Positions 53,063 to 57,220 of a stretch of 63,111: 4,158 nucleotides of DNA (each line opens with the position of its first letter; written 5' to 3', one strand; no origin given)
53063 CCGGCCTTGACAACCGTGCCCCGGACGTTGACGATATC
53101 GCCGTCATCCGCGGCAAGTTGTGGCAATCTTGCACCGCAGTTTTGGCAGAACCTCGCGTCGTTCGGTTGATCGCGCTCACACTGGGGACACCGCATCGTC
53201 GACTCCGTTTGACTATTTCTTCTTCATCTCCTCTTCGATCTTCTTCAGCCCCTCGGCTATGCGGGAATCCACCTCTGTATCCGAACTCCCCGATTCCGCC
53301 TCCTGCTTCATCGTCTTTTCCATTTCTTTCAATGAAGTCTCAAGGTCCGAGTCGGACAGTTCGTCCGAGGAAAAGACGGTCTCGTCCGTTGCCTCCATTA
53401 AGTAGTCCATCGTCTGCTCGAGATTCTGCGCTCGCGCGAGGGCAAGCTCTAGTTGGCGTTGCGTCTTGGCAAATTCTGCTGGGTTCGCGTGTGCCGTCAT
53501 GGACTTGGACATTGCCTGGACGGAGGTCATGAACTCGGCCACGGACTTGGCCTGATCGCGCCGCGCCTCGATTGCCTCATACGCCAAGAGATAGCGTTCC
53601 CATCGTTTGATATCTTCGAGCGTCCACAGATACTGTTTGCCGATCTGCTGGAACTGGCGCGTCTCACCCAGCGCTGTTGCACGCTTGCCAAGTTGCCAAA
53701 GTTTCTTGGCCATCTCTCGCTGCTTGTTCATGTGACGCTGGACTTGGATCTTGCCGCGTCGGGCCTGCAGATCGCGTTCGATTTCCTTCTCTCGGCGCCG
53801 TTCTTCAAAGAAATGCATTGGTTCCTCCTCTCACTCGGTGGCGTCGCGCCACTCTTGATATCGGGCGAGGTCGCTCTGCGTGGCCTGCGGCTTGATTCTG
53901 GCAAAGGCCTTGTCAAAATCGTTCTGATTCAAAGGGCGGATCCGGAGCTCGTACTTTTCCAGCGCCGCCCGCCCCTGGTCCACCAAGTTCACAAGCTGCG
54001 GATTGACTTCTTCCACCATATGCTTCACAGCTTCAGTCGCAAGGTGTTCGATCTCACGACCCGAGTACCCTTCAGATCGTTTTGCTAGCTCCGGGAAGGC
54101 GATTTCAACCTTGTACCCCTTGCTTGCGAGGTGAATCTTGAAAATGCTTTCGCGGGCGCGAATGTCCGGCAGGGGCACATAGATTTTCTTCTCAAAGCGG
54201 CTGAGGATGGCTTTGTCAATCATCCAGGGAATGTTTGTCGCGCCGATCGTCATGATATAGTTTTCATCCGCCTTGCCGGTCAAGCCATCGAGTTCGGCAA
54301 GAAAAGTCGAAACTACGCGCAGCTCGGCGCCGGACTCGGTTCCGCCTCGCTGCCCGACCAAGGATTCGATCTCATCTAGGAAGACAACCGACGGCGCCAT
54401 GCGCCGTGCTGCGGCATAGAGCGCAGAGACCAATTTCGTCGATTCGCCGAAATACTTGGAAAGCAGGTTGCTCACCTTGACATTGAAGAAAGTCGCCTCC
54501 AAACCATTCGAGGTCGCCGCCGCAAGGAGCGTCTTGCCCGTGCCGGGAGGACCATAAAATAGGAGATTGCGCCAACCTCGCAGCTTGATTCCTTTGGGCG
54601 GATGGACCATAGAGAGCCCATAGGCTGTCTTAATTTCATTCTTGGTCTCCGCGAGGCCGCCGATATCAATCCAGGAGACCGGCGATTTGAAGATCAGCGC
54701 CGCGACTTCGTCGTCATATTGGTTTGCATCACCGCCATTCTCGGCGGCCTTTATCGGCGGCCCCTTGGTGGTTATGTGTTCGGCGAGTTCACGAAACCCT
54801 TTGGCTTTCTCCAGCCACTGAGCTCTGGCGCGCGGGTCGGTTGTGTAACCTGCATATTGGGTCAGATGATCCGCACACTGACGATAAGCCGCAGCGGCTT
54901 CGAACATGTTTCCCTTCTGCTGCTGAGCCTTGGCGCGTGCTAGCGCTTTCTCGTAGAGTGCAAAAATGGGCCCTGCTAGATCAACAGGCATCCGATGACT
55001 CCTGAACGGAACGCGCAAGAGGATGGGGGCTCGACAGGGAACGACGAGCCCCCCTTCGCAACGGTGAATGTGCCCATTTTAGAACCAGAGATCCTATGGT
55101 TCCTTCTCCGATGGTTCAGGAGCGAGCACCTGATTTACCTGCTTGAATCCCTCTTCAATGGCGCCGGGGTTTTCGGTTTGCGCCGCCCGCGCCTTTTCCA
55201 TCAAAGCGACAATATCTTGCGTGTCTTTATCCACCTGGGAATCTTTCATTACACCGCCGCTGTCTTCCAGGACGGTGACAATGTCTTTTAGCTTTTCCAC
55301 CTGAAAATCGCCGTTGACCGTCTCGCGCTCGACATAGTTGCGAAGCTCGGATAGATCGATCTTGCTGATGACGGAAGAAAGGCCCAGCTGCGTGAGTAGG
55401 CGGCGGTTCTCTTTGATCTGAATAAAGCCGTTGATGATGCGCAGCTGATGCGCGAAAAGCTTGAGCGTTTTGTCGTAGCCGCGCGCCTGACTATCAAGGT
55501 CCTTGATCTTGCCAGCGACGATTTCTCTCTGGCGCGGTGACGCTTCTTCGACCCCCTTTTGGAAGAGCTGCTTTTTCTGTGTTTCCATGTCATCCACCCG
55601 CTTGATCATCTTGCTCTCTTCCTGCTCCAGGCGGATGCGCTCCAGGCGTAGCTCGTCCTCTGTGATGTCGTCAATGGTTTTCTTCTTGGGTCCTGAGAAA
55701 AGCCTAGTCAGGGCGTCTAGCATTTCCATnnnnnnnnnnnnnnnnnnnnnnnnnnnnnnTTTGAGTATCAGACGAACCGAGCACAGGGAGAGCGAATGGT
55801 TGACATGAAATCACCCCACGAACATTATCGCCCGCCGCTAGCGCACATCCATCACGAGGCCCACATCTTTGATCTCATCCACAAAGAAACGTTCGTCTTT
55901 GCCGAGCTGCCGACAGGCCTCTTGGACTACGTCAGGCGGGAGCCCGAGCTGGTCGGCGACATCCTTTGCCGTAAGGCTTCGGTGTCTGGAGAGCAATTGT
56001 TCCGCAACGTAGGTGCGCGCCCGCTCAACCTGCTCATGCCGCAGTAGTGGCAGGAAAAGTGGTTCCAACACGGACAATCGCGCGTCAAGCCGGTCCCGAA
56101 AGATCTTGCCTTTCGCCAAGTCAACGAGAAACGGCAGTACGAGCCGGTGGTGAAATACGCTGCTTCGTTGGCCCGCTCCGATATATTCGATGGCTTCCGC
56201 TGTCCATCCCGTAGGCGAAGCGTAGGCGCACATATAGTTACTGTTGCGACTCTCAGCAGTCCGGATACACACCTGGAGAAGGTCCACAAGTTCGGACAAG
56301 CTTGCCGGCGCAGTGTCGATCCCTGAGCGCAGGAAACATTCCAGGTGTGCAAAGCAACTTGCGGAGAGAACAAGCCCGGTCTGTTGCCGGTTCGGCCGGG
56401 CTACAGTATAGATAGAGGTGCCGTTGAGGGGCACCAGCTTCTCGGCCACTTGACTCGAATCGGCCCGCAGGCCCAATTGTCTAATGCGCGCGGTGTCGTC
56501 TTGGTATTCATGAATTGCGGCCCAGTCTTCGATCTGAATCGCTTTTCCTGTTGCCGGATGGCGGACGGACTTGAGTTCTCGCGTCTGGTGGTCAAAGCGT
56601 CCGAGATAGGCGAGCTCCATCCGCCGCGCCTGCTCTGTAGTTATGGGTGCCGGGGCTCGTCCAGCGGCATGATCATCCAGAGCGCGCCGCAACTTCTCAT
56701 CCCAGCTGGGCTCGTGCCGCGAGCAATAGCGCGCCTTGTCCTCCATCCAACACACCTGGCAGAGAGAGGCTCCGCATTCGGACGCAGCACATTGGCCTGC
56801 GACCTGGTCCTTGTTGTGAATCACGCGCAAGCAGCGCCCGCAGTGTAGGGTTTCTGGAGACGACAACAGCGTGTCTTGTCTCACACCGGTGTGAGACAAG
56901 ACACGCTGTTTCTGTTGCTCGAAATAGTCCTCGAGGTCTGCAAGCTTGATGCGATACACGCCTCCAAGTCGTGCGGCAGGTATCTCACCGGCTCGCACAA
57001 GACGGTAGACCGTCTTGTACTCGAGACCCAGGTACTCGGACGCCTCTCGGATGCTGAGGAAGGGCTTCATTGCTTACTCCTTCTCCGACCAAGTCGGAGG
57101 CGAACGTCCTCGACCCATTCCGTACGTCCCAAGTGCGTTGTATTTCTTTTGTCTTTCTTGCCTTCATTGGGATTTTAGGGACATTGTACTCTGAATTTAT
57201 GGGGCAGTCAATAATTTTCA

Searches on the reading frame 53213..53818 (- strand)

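Call 9: search_protein_families(library=pfam, proteins=[window:53213-53818:-], max_evalue=0.001)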
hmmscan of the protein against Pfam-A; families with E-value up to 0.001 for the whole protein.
window:53213-53818:- (201 aa): 0 families

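Call 70: search_protein_families(library=ncbifam, proteins=[window:53213-53818:-], max_evalue=0.001)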
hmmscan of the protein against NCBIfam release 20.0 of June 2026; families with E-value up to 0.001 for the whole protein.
window:53213-53818:- (201 aa): 0 families

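Call 71: search_protein_families(library=padloc, proteins=[window:53213-53818:-], max_evalue=0.001)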
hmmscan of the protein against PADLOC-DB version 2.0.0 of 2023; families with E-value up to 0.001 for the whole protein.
window:53213-53818:- (201 aa): 0 families

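Call 72: search_protein_families(library=pfam, proteins=[window:53213-53818:-], max_evalue=0.01)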
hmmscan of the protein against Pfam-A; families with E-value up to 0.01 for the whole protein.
window:53213-53818:- (201 aa): 1 family
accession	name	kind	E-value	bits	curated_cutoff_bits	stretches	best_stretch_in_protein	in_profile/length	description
PF20984.2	PT26-6P_helical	-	0.0093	16.6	27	0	89-171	59-137/141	PT26-6P, helical domain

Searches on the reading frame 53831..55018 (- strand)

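Call 9: search_protein_families(library=pfam, proteins=[window:53831-55018:-], max_evalue=0.001)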
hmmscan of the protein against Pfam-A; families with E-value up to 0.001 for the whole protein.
window:53831-55018:- (395 aa): 3 families
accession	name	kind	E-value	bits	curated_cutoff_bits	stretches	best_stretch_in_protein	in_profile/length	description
PF00004.35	AAA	-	8.6e-37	126.9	21.2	1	152-283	1-131/131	ATPase family associated with various cellular activities (AAA)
PF17862.7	AAA_lid_3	-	1.5e-06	28.1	27.2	1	308-341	4-37/45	AAA+ lid domain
PF09336.16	Vps4_C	-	3.1e-05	24.3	21.3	1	354-391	20-57/61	Vps4 C terminal oligomerisation domain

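Call 71: search_protein_families(library=padloc, proteins=[window:53831-55018:-], max_evalue=0.001)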
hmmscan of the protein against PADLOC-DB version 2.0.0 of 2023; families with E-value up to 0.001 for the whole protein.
window:53831-55018:- (395 aa): 7 families
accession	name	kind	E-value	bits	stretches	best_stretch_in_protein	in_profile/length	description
PDLC02196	IetA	-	8.7e-33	112.2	1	150-341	123-308/374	-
PDLC04232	IetA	-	4.2e-31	106.6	1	150-340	117-302/330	-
PDLC02195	IetA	-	9.7e-28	95.6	1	150-347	138-331/395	-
PDLC04231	IetA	-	7.3e-22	76.4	1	151-287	119-250/262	-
PDLC00915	TRIP13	-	2e-18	64.8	1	152-343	66-279/302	TRIP13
PDLC00914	TRIP13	-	3.7e-07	27.9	1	153-303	75-237/302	TRIP13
PDLC04140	mad8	-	0.00018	19.1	0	149-170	27-48/314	mads_8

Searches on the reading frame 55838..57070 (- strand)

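Call 72: search_protein_families(library=pfam, proteins=[window:55838-57070:-], max_evalue=0.01)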
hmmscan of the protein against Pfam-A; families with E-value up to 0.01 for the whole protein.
window:55838-57070:- (410 aa): 7 families
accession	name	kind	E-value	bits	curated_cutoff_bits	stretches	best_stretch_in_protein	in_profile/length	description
PF12728.13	HTH_17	-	6.9e-20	71.5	27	1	4-53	1-50/51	Helix-turn-helix domain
PF13338.12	AbiEi_4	-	0.00025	21.5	25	0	3-30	12-38/49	Transcriptional regulator, AbiEi antitoxin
PF13542.12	HTH_Tnp_ISL3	-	0.00047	20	27.4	0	350-386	15-47/51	Helix-turn-helix domain of transposase family ISL3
PF21531.3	Rv2175c_wHTH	-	0.0023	18.3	27.1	0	3-40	14-51/57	DNA-binding protein Rv2175c, wHTH domain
PF00376.29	MerR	-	0.0024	18.1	28.2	0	6-40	1-36/38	MerR family regulatory protein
PF01978.25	TrmB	-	0.0067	16.7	25.6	0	359-391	17-48/68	Sugar-specific transcriptional regulator TrmB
PF13384.12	HTH_23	-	0.0072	16.6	24.6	0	5-27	18-40/50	Homeodomain-like domain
